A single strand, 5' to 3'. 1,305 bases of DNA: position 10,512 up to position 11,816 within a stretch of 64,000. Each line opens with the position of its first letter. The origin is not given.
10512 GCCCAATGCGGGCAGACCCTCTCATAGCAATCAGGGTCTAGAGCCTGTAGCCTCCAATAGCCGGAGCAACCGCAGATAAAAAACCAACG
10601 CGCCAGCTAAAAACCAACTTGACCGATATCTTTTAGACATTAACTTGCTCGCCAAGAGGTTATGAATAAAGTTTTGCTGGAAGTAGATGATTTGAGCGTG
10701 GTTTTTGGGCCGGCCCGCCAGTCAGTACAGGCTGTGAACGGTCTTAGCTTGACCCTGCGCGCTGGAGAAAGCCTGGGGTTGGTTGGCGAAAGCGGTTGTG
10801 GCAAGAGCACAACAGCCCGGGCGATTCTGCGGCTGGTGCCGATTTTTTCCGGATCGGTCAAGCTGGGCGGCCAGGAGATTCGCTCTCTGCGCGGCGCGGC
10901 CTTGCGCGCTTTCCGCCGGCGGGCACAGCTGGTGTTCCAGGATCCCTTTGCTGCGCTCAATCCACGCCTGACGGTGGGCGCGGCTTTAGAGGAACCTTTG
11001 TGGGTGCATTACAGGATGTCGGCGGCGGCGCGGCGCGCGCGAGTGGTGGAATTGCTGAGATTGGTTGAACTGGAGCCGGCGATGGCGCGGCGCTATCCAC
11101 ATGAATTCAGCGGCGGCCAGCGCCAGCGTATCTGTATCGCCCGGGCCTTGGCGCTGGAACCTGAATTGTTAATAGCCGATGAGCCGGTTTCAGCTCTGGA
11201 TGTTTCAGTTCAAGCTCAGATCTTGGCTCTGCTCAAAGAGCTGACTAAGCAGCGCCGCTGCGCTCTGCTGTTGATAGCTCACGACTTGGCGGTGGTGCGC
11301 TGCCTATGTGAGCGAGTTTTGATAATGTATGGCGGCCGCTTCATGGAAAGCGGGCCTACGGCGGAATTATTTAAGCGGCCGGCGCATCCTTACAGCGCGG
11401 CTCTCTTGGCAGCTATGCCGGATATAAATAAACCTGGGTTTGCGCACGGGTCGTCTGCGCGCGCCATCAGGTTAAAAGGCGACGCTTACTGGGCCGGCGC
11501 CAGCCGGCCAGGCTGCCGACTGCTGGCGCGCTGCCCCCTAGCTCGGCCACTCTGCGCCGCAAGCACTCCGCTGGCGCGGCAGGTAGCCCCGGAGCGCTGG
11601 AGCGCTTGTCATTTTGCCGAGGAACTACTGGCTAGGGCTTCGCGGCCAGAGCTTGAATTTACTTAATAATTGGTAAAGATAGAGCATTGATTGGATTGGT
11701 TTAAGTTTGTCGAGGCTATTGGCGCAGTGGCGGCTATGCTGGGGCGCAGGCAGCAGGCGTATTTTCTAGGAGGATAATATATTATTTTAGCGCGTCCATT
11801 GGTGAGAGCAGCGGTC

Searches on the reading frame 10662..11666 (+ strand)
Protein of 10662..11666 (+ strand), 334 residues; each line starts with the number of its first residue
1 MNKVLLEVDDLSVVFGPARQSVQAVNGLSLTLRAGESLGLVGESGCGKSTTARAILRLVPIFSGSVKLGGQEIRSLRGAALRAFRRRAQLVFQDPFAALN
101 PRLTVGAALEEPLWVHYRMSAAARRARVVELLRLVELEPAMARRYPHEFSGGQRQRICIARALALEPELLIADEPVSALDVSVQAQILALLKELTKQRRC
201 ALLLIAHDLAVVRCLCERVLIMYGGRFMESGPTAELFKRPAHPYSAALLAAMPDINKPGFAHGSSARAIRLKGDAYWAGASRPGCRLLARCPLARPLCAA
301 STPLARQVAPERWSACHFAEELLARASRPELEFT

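Call 23: search_protein_families(library=ncbifam, proteins=[window:10662-11666:+], max_evalue=0.001)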
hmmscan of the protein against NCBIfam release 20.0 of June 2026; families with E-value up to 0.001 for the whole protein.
window:10662-11666:+ (334 aa): 187 families (the best 25 are shown)
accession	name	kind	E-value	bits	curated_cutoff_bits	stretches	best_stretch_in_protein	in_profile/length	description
NF008453.0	PRK11308.1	subfamily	9.2e-93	311.1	408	1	18-323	31-330/334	dipeptide ABC transporter ATP-binding protein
NF011659.0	PRK15079.1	equivalog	8.3e-89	297.6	540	1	3-316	18-328/334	murein tripeptide/oligopeptide ABC transporter ATP binding protein OppF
NF007613.0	PRK10261.1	equivalog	4.5e-82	276.4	1077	1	18-255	333-570/623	glutathione ABC transporter ATP-binding protein GsiA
NF011713.0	PRK15134.1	equivalog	2.9e-78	263.8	834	1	3-250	273-527/529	microcin C ABC transporter ATP-binding protein YejF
NF007010.1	PRK09473.1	subfamily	3.7e-76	255.9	575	1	5-321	1-316/318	oligopeptide ABC transporter ATP-binding protein OppD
NF043071.1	DppF_dipep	equivalog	3.4e-73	246.9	660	1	19-316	33-324/331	dipeptide ABC transporter ATP-binding subunit DppF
TIGR02769.1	nickel_nikE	equivalog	3.5e-73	246.3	332.55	1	16-251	19-252/265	nickel import ATP-binding protein NikE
NF007739.0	PRK10419.1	subfamily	1.8e-70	237.5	354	1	18-252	21-258/268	nickel ABC transporter ATP-binding protein NikE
NF008246.0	PRK11022.1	equivalog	5.4e-70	236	541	1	5-319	3-317/326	dipeptide ABC transporter ATP-binding protein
NF043078.1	MMSYN1_0168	equivalog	9.5e-68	229.3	800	2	124-253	469-598/649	oligopeptide ABC transporter ATP-binding protein OppF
NF043079.1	MMSYN1_0167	equivalog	3.6e-58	197.7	740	2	73-257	300-479/561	oligopeptide ABC transporter ATP-binding protein OppD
NF047578.1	opine_ATP_CntD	equivalog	7.9e-57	192.5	380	1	5-256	2-257/266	staphylopine uptake ABC transporter ATP-binding protein CntD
NF047576.1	opine_ATP_CntF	equivalog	8.5e-57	192.4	385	1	5-256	2-257/264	staphylopine uptake ABC transporter ATP-binding protein CntF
TIGR02770.1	nickel_nikD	equivalog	1.9e-56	191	318.7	1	25-251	2-228/230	nickel import ATP-binding protein NikD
NF011674.0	PRK15093.1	equivalog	3.1e-50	171.2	627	1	5-319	3-324/330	putrescine export ABC transporter ATP-binding protein SapD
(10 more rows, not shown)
